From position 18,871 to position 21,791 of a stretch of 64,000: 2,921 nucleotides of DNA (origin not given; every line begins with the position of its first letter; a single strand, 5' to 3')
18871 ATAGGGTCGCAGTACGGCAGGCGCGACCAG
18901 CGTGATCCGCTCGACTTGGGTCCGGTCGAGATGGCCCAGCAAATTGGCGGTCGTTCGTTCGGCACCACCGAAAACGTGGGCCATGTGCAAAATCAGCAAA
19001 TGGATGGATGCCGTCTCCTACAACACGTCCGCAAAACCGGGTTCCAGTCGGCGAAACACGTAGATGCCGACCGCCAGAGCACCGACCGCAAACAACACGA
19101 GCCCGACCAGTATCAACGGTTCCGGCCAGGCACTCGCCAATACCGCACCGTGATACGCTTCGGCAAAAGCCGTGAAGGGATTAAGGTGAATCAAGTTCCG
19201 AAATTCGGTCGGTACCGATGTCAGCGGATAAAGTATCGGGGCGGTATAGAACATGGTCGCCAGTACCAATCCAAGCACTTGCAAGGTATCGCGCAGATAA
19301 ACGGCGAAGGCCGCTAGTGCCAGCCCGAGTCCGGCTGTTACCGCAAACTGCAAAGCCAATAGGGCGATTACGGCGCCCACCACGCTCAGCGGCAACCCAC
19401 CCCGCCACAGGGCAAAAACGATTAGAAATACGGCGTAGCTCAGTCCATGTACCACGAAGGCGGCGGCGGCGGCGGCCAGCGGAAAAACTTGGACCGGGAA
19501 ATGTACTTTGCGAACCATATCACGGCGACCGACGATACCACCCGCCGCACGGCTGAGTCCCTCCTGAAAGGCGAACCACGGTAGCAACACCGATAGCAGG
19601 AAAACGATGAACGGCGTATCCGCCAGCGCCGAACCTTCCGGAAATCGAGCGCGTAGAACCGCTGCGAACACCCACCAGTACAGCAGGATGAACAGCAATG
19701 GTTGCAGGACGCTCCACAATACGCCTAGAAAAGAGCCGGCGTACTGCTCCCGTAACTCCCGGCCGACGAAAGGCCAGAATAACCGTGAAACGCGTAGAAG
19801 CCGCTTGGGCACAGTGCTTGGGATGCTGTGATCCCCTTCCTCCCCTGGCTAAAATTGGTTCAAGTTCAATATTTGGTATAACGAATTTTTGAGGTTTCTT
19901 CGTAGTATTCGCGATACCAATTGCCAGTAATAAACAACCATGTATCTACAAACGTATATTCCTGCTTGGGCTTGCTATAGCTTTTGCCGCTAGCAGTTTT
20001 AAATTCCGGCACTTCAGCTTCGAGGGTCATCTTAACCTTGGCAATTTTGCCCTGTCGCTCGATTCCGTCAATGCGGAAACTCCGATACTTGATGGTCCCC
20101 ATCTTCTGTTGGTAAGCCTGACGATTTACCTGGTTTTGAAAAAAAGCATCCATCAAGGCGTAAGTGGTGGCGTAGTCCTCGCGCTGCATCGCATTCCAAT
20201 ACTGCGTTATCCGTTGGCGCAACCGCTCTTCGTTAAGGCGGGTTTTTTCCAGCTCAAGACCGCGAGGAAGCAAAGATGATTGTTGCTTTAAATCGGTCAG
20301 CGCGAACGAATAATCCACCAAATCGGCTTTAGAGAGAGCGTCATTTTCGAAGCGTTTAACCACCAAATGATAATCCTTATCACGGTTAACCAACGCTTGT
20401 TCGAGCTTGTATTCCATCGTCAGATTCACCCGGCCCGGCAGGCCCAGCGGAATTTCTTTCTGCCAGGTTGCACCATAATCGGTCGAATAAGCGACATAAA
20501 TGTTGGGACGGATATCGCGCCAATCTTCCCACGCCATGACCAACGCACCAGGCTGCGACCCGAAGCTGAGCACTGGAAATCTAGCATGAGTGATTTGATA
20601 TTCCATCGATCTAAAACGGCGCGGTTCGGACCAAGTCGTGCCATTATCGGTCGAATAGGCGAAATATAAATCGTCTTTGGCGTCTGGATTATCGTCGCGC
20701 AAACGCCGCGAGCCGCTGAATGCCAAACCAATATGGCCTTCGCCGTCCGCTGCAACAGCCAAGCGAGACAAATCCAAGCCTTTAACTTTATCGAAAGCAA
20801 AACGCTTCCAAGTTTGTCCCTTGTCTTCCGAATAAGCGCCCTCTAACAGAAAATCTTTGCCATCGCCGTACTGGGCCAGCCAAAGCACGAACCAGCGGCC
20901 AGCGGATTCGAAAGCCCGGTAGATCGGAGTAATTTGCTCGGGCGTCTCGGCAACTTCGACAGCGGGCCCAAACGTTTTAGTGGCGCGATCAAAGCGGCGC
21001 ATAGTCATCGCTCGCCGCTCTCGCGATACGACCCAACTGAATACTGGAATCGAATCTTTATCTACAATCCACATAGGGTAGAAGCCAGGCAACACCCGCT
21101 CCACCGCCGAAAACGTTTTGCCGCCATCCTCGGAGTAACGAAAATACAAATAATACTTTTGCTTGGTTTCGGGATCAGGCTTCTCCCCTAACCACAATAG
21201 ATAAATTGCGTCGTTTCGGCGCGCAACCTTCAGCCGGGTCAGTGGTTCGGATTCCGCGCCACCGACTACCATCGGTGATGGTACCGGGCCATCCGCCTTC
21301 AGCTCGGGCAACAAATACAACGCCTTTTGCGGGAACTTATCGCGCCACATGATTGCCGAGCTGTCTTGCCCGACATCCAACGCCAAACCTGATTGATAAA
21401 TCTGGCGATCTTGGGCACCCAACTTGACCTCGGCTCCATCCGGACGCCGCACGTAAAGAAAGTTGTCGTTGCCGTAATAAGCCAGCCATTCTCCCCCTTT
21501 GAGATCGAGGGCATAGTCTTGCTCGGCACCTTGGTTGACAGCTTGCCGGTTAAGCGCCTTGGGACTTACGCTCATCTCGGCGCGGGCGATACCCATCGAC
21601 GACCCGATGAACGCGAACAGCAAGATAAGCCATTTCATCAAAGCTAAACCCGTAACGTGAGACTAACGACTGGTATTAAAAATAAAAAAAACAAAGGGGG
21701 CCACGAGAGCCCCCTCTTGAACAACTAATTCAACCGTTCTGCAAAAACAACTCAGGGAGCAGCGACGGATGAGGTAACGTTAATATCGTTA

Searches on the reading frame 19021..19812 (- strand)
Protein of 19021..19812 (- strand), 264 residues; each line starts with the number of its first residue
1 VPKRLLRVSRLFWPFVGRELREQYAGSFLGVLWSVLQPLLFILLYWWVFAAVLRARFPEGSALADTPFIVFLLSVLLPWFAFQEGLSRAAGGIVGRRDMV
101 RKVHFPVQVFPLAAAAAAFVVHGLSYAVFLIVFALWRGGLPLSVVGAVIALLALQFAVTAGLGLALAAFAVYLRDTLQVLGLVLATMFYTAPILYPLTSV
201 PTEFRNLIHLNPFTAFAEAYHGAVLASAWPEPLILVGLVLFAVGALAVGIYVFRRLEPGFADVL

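Call 5: search_protein_families(library=pfam, proteins=[window:19021-19812:-], max_evalue=0.01)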
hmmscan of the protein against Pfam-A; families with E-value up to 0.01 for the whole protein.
window:19021-19812:- (264 aa): 2 families
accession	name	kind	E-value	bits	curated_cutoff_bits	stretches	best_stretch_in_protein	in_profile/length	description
PF01061.29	ABC2_membrane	-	3.2e-16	60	26.9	1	12-222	3-208/211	ABC-2 type transporter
PF12698.13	ABC2_membrane_3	-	0.0015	18.1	31.6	1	71-248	163-344/347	ABC-2 family transporter protein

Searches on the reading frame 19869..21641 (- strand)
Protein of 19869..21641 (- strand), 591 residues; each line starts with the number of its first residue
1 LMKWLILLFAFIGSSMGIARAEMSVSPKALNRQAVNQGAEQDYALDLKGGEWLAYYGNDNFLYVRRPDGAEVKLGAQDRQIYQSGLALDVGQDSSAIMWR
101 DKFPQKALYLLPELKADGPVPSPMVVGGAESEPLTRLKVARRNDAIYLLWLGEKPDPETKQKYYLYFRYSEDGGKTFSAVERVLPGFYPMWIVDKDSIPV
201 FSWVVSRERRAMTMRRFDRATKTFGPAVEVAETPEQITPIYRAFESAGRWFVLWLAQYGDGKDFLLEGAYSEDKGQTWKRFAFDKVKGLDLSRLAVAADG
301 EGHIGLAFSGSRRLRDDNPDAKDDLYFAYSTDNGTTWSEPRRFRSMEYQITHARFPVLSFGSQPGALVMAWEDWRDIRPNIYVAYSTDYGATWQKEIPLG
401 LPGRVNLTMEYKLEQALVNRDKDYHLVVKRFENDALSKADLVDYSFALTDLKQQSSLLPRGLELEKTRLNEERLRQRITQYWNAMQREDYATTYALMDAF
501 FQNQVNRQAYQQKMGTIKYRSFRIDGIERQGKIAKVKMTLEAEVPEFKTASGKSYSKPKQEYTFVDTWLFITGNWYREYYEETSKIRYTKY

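Call 59: search_protein_families(library=pfam, proteins=[window:19869-21641:-], max_evalue=0.001)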
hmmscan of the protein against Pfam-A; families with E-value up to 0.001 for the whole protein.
window:19869-21641:- (591 aa): 6 families
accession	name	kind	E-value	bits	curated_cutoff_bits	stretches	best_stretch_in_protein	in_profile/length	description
PF02012.26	BNR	-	1.5e-10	39.9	27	0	329-338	2-11/12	BNR/Asp-box repeat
PF24316.1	Tli3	-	1.9e-08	35.2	27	0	160-179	79-98/129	T6SS Tli3 immunity protein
PF13088.12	BNR_2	-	9.9e-08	32.1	31.4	1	271-402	87-207/277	BNR repeat-like domain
PF21471.3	Reelin_subrepeat-B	-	1.1e-06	28.9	27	0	318-349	53-84/127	Reelin subrepeat B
PF15902.12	Sortilin-Vps10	-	5.5e-05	22.6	33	0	270-342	49-114/446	Sortilin, neurotensin receptor 3,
PF03174.19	CHB_HEX_C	-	0.00075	19.8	23.6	0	380-396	34-50/76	Chitobiase/beta-hexosaminidase C-terminal domain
